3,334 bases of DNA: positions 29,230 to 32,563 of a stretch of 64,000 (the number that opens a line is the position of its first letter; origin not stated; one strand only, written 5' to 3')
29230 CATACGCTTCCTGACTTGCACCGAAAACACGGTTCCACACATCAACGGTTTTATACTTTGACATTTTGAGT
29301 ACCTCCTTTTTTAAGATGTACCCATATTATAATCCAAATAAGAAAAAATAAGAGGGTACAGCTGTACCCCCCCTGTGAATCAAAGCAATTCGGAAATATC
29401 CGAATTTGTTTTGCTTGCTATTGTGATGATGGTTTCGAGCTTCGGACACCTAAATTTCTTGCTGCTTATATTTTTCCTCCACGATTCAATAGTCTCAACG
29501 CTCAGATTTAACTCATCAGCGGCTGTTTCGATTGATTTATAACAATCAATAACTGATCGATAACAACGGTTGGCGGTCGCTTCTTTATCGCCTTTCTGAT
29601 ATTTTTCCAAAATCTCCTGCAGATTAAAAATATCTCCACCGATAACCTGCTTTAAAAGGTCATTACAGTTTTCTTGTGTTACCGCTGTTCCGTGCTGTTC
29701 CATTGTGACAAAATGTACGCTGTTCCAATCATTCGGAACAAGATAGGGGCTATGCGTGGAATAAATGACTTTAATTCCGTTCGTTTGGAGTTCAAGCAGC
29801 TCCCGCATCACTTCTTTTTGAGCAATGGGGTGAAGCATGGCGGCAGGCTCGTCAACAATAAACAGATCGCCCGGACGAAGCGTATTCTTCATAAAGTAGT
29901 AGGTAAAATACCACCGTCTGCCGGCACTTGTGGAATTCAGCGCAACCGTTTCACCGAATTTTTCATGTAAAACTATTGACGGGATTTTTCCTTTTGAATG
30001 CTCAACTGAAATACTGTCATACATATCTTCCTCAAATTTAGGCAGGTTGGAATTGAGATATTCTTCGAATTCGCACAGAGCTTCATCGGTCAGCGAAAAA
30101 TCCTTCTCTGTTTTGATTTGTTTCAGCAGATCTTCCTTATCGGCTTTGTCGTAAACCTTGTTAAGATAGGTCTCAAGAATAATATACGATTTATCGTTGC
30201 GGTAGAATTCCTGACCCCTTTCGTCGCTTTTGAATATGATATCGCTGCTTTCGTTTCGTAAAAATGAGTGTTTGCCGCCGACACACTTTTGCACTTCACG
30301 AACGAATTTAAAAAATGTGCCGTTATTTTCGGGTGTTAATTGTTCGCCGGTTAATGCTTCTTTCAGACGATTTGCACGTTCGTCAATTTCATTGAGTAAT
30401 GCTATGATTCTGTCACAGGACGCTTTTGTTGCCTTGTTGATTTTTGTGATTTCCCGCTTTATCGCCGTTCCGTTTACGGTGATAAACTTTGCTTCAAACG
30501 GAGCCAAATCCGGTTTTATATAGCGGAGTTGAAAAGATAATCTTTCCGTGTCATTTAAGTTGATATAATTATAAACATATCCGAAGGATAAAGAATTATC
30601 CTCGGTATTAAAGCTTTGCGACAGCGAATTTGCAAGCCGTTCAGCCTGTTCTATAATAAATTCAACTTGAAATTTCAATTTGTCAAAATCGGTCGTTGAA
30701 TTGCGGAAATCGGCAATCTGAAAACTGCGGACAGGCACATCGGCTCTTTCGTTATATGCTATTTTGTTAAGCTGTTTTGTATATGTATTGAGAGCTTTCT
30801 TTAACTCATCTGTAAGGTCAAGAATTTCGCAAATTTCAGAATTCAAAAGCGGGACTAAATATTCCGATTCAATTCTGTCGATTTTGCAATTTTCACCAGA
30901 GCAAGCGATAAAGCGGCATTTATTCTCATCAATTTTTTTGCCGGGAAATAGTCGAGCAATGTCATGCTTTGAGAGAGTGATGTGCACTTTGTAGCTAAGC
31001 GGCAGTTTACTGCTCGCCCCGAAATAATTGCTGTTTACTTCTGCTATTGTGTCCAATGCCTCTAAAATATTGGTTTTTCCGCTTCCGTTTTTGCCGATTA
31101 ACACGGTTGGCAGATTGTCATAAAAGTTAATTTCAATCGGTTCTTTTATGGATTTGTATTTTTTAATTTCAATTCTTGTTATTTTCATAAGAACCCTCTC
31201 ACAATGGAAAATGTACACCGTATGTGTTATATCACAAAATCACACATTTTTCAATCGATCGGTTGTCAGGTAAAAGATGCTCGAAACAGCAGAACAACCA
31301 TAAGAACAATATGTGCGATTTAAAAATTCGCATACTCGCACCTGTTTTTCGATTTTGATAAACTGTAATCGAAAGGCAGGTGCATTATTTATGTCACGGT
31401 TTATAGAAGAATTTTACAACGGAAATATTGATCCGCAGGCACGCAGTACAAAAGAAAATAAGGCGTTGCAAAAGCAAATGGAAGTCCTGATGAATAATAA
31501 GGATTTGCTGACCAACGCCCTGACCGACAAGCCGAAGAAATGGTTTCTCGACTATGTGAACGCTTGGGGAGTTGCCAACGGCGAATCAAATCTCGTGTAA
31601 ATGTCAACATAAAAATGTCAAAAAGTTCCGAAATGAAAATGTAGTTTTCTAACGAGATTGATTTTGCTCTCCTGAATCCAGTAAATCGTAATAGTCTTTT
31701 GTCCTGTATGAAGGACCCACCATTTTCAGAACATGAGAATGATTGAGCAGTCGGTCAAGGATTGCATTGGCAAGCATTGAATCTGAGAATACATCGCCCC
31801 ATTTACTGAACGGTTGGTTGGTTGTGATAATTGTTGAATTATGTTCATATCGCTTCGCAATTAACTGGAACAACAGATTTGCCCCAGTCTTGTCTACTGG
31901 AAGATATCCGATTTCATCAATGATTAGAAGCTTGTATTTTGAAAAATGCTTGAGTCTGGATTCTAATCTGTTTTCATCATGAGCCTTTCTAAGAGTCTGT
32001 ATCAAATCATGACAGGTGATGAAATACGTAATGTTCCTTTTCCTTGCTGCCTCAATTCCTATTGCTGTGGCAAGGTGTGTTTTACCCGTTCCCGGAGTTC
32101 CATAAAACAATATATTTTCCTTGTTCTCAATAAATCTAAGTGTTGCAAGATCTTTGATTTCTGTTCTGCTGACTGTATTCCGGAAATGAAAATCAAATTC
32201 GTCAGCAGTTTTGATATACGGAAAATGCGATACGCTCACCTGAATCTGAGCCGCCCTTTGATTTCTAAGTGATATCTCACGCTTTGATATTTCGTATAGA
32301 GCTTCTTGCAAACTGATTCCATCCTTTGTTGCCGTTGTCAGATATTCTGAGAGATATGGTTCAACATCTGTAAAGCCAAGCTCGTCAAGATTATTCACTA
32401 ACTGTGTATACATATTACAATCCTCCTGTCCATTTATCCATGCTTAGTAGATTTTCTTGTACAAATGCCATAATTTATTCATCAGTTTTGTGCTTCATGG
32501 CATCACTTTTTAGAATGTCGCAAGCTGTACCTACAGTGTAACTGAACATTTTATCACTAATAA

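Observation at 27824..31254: Candidate undescribed defence-type locus: HTH-tailed ABC/SMC ATPase + mini-HNH + zinc-ribbon membrane protein bracketed by two paralogous acidic mini-proteins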

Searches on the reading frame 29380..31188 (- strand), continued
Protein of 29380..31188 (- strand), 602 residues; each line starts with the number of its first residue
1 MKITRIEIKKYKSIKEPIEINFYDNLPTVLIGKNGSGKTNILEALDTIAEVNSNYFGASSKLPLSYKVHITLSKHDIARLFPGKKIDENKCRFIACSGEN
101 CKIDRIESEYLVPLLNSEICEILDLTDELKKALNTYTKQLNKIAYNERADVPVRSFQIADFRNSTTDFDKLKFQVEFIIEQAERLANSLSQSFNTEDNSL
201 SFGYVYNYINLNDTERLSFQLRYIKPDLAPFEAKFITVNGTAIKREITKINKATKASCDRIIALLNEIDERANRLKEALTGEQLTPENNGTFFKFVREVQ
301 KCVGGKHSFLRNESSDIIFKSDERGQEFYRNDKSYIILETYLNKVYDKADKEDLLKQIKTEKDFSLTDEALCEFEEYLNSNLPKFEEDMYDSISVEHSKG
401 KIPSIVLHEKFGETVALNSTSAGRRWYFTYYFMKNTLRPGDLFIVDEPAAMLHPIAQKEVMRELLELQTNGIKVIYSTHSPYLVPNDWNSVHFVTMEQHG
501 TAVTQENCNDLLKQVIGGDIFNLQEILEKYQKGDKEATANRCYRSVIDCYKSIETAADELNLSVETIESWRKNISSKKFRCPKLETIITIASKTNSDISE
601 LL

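Call 37: predict_structure(alignment_id=A2)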
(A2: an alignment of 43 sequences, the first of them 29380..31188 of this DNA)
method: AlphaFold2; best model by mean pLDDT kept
length: 602 residues; sequences in the alignment: 43
mean_pLDDT: 70.4   pTM: 0.49
mean pLDDT of the five models: 70.4, 66.9, 65.3, 64.8, 61.9
residues with pLDDT >= 90: 35; 70-90: 341; 50-70: 127; < 50: 99
segments of 3 or more residues with pLDDT < 50: 24-39, 145-155, 306-328, 480-513, 515-521
pLDDT, mean of each block of 10 residues (from residue 1): 73 57 47 42 60 54 74 84 77 81 82 78 90 83 51 46 68 84 86 77 74 62 74 77 78 83 87 80 61 81 55 40 44 69 86 77 76 90 76 80 81 77 73 77 57 66 73 58 42 34 33 46 60 85 92 89 89 84 81 83 85
secondary structure, 60 per line:
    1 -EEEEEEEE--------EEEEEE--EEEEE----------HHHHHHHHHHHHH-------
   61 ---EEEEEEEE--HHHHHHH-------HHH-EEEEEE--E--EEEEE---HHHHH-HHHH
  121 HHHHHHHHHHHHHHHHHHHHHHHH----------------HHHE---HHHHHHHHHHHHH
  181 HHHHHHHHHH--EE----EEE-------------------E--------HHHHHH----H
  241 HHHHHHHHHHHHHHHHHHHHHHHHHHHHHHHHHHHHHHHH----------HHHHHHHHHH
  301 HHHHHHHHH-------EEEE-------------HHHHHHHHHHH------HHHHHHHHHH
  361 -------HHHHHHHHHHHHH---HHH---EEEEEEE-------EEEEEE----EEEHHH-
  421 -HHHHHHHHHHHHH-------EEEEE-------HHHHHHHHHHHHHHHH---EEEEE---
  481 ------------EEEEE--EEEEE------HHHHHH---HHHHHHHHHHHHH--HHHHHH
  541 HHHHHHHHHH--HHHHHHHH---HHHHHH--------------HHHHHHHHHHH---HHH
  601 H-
elements in order: E2-9 E18-23 E26-30 H41-53 E64-71 H74-80 E92-97 E103-107 H111-115 H117-144 H168-190 E199-201 H230-235 H240-280 H291-309 E317-320 H334-344 H351-360 H368-380 E390-396 E404-409 E414-416 H422-434 E442-446 H454-469 E473-477 E493-497 E500-504 H511-516 H520-532 H535-550 H553-560 H564-569 H584-594 H598-601

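Call 41: fold_search(model_id=the predicted structure, library=pdb)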
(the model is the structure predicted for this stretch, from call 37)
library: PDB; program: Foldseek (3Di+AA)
matches with E <= 10: 350; with E <= 0.001: 7
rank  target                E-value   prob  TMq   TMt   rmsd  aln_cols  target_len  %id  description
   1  6qpq_A                7.8e-05  1.00  0.23  0.31  21.0       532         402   11  The structure of the cohesin head module elucidates the mechanism of ring opening (released 2020-02-05)
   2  6wge_B                9.9e-05  1.00  0.22  0.25  22.8       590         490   12  Cryo-EM structure of human Cohesin-NIPBL-DNA complex without STAG1 (released 2020-05-20)
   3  8roj_A                2.2e-04  1.00  0.22  0.29  24.5       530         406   12  Human cohesin SMC3-HD/RAD21-N complex - ADP-Mg-bound conformation (released 2024-09-11)
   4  8roh_A                2.7e-04  1.00  0.22  0.30  22.6       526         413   11  Human cohesin SMC3-HD(EQ)/RAD21-N complex - Apo conformation (released 2024-09-11)
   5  8rok_C                3.1e-04  1.00  0.20  0.28  22.1       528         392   11  Human cohesin SMC3-HD(EQ)/RAD21-N complex - ATP-Mg-bound conformation - Form 1 (released 2024-09-11)
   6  8roi_A                4.8e-04  1.00  0.22  0.30  23.6       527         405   12  Human cohesin SMC3-HD(EQ)/RAD21-N complex - ADP-bound conformation (released 2024-09-11)
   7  8as8_A                5.6e-04  0.84  0.16  0.16  27.9       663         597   11  E. coli Wadjet JetABC monomer (released 2022-12-14)
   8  6qpq_C                1.2e-03  0.99  0.23  0.32  22.4       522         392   11  The structure of the cohesin head module elucidates the mechanism of ring opening (released 2020-02-05)
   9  5xns_A                1.5e-03  0.98  0.19  0.26  18.9       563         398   12  Crystal structure of the Smc head domain with an extended coiled coil bound to the C-terminal domain of ScpA derived f (released 2017-08-02)
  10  8eea_C                1.9e-03  0.99  0.25  0.31  26.9       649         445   11  Structure of E.coli Septu (PtuAB) complex (released 2023-12-27)
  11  8ux9_B                2.1e-03  0.94  0.19  0.26  31.9       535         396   14  Asymmetric unit of the PARIS Immune Complex at 3.2 Angstrom Resolution (released 2024-09-18)
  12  8v46_A                3.7e-03  0.92  0.20  0.26  37.5       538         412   14  CryoEM structure of AriA-AriB complex (Form I) (released 2024-06-26)
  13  9f5w_A                3.9e-03  0.92  0.23  0.26  31.6       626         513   12  Human condensin II - M18BP1 complex (released 2025-07-02)
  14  8v46_B                4.0e-03  0.92  0.20  0.28  35.6       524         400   15  CryoEM structure of AriA-AriB complex (Form I) (released 2024-06-26)
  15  7tve_D                4.7e-03  0.94  0.23  0.29  22.9       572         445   12  ATP and DNA bound SMC5/6 core complex (released 2022-06-22)
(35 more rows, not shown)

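Call 85: search_protein_families(library=padloc, proteins=[L022:8001-10166:+], max_evalue=0.001)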
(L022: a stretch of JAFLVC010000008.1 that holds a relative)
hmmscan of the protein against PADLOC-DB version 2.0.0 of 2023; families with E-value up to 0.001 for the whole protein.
L022:8001-10166:+ (721 aa): 84 families (the best 25 are shown)
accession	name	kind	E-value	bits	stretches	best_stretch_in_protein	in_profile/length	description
PDLC02358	Old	-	1.3e-24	85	2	461-618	285-452/578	Old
PDLC04135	mad3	-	6.7e-22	76.5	1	2-521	1-343/374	mads_3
PDLC02980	AriA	-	3.3e-20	71.2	2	268-505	100-303/304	-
PDLC02979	AriA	-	8.7e-20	69.8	1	1-505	1-373/373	-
PDLC00091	GajA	-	2.3e-18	64.3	2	462-584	298-421/627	AAA ATPase domain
PDLC00096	GajA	-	5.1e-17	59.8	2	463-584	291-416/630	AAA ATPase domain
PDLC02981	AriAB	-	2.2e-15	54.4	2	1-110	1-108/694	-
PDLC00099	GajA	-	1.7e-14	51.7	2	462-583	300-421/626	AAA ATPase domain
PDLC04140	mad8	-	3.2e-13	47.9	1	16-505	18-237/314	mads_8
PDLC00071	GajA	-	1e-12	45.7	1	463-585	276-403/588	AAA ATPase domain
PDLC03878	NsnB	-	1.4e-12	46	2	244-530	51-306/345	-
PDLC04033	PD-T4-4_A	-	1.6e-12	45.4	1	400-507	267-372/460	-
PDLC00062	GajA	-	2.1e-12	44.3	1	1-53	1-50/639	AAA ATPase domain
PDLC04168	GajA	-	4.5e-12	43.4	1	1-53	1-52/570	-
PDLC00070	GajA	-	5.7e-12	43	1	460-631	290-462/596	AAA ATPase domain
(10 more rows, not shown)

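Call 86: search_protein_families(library=pfam, proteins=[L022:8001-10166:+], max_evalue=0.001)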
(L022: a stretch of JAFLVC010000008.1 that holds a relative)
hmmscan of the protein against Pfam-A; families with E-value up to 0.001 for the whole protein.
L022:8001-10166:+ (721 aa): 6 families
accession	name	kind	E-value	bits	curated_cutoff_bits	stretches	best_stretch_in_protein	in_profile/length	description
PF13304.12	AAA_21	-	1e-19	72.2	27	2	252-504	84-302/304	AAA domain, putative AbiEii toxin, Type IV TA system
PF13175.12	AAA_15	-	3.5e-19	70.1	32.1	1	1-505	1-374/374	AAA ATPase domain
PF02463.25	SMC_N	-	8.1e-09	35.7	40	1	3-521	2-217/220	RecF/RecN/SMC N terminal domain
PF00005.33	ABC_tran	-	3e-08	34.8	25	1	17-60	3-42/137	ABC transporter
PF20469.4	OLD-like_TOPRIM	-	1.4e-05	26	23.2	1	555-614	4-67/67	Overcoming lysogenization defect protein-like, TOPRIM domain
PF13555.12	AAA_29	-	0.00032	20.8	27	1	3-52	1-49/61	P-loop containing region of AAA domain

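Call 96: find_encoding_contigs(protein=window:29380-31188:-, flank=10000, max_places=4)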
Protein window:29380-31188:- (602 aa): 5 contigs read that carry it; 4 places shown.
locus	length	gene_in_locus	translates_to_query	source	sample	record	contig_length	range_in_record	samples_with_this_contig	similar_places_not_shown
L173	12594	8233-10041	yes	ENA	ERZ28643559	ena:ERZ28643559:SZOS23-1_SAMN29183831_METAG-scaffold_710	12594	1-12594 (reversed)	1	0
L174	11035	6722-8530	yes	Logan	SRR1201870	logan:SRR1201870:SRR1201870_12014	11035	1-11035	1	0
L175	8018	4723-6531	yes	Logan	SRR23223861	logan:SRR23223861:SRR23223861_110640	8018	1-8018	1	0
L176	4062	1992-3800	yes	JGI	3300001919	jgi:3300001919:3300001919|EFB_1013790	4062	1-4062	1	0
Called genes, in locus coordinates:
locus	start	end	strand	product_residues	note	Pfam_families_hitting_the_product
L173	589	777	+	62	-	PF12728:HTH_17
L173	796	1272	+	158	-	PF20185:DUF6548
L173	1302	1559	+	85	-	-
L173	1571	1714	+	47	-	-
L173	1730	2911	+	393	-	-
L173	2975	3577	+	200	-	PF02661:Fic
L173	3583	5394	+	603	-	PF03235:GmrSD_N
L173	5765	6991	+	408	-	PF00665:rve, PF22483:Mu-transpos_C_2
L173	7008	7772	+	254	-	PF01695:IstB_IS21, PF00308:Bac_DnaA, PF02562:PhoH (faint), PF00004:AAA (weak)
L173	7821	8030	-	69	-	PF20648:DUF6809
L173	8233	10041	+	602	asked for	PF02463:SMC_N, PF13175:AAA_15, PF13476:AAA_23 (weak), PF13304:AAA_21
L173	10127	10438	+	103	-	-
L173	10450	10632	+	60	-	-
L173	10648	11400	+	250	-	PF12773:DZR (weak), PF13240:Zn_Ribbon_1 (faint), PF13248:Zn_ribbon_3 (weak)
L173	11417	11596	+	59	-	-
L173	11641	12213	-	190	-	PF12728:HTH_17 (weak)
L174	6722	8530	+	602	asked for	PF02463:SMC_N, PF13175:AAA_15, PF13476:AAA_23 (weak), PF13304:AAA_21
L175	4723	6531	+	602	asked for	PF02463:SMC_N, PF13175:AAA_15, PF13476:AAA_23 (weak), PF13304:AAA_21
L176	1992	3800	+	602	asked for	PF02463:SMC_N, PF13175:AAA_15, PF13476:AAA_23 (weak), PF13304:AAA_21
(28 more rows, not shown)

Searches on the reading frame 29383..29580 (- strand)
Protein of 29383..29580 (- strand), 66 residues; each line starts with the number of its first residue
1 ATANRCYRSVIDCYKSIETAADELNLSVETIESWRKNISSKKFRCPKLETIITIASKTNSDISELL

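Call 84: search_protein_families(library=pfam, alignment_id=A5, max_evalue=1)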
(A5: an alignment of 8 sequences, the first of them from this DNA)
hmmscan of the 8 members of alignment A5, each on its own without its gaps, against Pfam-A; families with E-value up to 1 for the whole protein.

A. member 1, seq(66 aa): 9 families
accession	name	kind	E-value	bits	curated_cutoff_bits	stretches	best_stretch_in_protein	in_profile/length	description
PF00196.25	GerE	-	0.0035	17.4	23.5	1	20-47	23-49/57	Bacterial regulatory proteins, luxR family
PF01381.28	HTH_3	-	0.023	15.2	23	1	16-65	11-55/55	Helix-turn-helix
PF13518.12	HTH_28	-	0.028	15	25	1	10-36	9-34/52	Helix-turn-helix domain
PF07453.19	NUMOD1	-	0.048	14.4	22.8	1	13-32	15-34/37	NUMOD1 domain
PF13542.12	HTH_Tnp_ISL3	-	0.049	13.5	27.4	1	8-34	22-46/51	Helix-turn-helix domain of transposase family ISL3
PF22083.2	I-HmuI_NUMOD-like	-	0.075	13.1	27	1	13-31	11-29/46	DNA endonuclease I-HmuI-like, NUMOD-like domain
PF13384.12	HTH_23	-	0.09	13.1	24.6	1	15-37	18-40/50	Homeodomain-like domain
PF08822.17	DUF1804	-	0.15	12.4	29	1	14-40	19-45/164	Protein of unknown function (DUF1804)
PF12728.13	HTH_17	-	0.2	12.4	27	1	16-37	3-24/51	Helix-turn-helix domain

B. families by the number of members that match (of 8 scanned): 21 families
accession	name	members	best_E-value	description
PF01381.28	HTH_3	7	0.015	Helix-turn-helix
PF12728.13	HTH_17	4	0.0097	Helix-turn-helix domain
PF13518.12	HTH_28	3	0.00078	Helix-turn-helix domain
PF13384.12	HTH_23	3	0.0016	Homeodomain-like domain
PF04936.17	DUF658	3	0.011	Protein of unknown function (DUF658)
PF13542.12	HTH_Tnp_ISL3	3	0.012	Helix-turn-helix domain of transposase family ISL3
PF12844.13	HTH_19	3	0.018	Helix-turn-helix domain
PF00196.25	GerE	2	0.0035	Bacterial regulatory proteins, luxR family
PF13411.12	MerR_1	2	0.014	MerR HTH family regulatory protein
PF22083.2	I-HmuI_NUMOD-like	2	0.075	DNA endonuclease I-HmuI-like, NUMOD-like domain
PF13976.11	gag_pre-integrs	1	0.0083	GAG-pre-integrase domain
PF13551.12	HTH_29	1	0.02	Winged helix-turn helix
PF21321.3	HTH_66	1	0.04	Putative DNA-binding HTH domain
PF07453.19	NUMOD1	1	0.048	NUMOD1 domain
PF14549.12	P22_Cro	1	0.06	DNA-binding transcriptional regulator Cro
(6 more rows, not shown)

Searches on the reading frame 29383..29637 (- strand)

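Call 24: search_protein_families(library=pfam, proteins=[window:29383-29637:-], max_evalue=1)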
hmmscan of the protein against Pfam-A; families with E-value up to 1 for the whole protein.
seq(85 aa): 7 families
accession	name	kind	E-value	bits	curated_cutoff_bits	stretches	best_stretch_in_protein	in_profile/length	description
PF00196.25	GerE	-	0.0058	16.7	23.5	1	39-60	23-44/57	Bacterial regulatory proteins, luxR family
PF13518.12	HTH_28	-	0.03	14.8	25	1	29-55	9-34/52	Helix-turn-helix domain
PF01381.28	HTH_3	-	0.044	14.3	23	1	35-84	11-55/55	Helix-turn-helix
PF07453.19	NUMOD1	-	0.074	13.8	22.8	1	31-51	14-34/37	NUMOD1 domain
PF13542.12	HTH_Tnp_ISL3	-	0.081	12.8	27.4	1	27-53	22-46/51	Helix-turn-helix domain of transposase family ISL3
PF13384.12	HTH_23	-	0.11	12.7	24.6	1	34-56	18-40/50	Homeodomain-like domain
PF22083.2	I-HmuI_NUMOD-like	-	0.12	12.4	27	1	32-50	11-29/46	DNA endonuclease I-HmuI-like, NUMOD-like domain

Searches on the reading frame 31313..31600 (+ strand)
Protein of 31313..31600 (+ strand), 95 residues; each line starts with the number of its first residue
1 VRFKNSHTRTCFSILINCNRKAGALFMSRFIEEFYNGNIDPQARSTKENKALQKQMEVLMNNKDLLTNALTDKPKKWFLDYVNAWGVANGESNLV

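Call 59: search_protein_families(library=pfam, proteins=[window:31313-31600:+], max_evalue=0.01)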
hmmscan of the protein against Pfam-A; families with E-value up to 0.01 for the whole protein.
window:31313-31600:+ (95 aa): 1 family
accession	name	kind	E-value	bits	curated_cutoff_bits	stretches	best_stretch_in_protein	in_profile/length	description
PF20648.2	DUF6809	-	6.1e-11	43.4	27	1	27-89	1-63/85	Family of unknown function (DUF6809)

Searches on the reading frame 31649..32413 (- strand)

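Call 59: search_protein_families(library=pfam, proteins=[window:31649-32413:-], max_evalue=0.01)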
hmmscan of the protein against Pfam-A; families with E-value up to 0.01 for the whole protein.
window:31649-32413:- (254 aa): 21 families
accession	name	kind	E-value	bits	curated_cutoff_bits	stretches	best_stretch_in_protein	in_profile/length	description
PF01695.23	IstB_IS21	-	1.6e-74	250.8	24.1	1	11-240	5-234/238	IstB-like ATP binding protein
PF00308.24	Bac_DnaA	-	3.1e-09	37.6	23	1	99-198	35-136/162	Bacterial DnaA ATPAse domain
PF00004.35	AAA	-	2.7e-08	34.7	21.2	1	101-201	1-111/131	ATPase family associated with various cellular activities (AAA)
PF02562.22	PhoH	-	1.7e-05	24.8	27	1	90-139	11-60/205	PhoH-like protein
PF13401.12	AAA_22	-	0.00015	22.5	27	0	97-136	4-43/130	AAA domain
PF12775.13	AAA_7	-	0.00025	21.1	25.8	1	92-185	27-126/181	P-loop containing dynein motor region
PF09848.15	SLFN-g3_helicase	-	0.00034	20.5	24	1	100-164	3-70/354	Schlafen group 3, DNA/RNA helicase domain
PF13245.12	AAA_19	-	0.00068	20.3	25.1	0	97-119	10-32/134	AAA domain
PF05496.18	RuvB_N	-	0.00079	19.7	27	1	96-171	31-96/159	Holliday junction DNA helicase RuvB P-loop domain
PF13173.12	AAA_14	-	0.0014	19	27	1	99-172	3-75/129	AAA domain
PF13191.12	AAA_16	-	0.0018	19.2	32.6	1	97-159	23-96/167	AAA ATPase domain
PF13481.12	AAA_25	-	0.0019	18.3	27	1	76-128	13-63/195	AAA domain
PF00158.32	Sigma54_activat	-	0.0022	18.2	20.2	0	93-141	17-65/168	Sigma-54 interaction domain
PF01057.23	Parvo_NS1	-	0.003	17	20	0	96-118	111-133/271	Parvovirus non-structural protein NS1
PF20720.3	nSTAND3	-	0.0032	17.6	27.2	1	93-148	12-64/155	Novel STAND NTPase 3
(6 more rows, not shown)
